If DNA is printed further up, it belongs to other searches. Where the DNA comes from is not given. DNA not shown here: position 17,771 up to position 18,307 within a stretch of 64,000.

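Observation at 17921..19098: Paralogous small-protein pair carries a conserved T-W-R-D-Q turn in place of the canonical W-x-G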

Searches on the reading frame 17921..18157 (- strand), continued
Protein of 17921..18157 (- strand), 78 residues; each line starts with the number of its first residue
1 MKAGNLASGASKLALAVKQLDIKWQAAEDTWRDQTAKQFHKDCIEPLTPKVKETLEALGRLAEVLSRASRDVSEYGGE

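Call 62: search_protein_families(library=pfam, alignment_id=A6, max_evalue=0.01)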
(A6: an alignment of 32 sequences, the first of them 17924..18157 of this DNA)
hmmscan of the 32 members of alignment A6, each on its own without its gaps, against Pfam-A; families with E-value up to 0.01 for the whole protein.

A. member 1, window:17924-18157:- (78 aa): 2 families
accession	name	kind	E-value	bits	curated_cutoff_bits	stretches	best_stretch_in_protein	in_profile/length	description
PF06013.18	WXG100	-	0.00011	22.8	27.3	1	2-73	12-82/86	Proteins of 100 residues with WXG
PF25547.1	WXG100_2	-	0.0072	16.7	27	1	8-76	40-102/150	WXG100 like domain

B. families by the number of members that match (of 32 scanned): 3 families
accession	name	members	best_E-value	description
PF06013.18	WXG100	11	0.00011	Proteins of 100 residues with WXG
PF03946.19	Ribosomal_L11_N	1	0.0026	Ribosomal protein L11, N-terminal domain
PF25547.1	WXG100_2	1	0.0072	WXG100 like domain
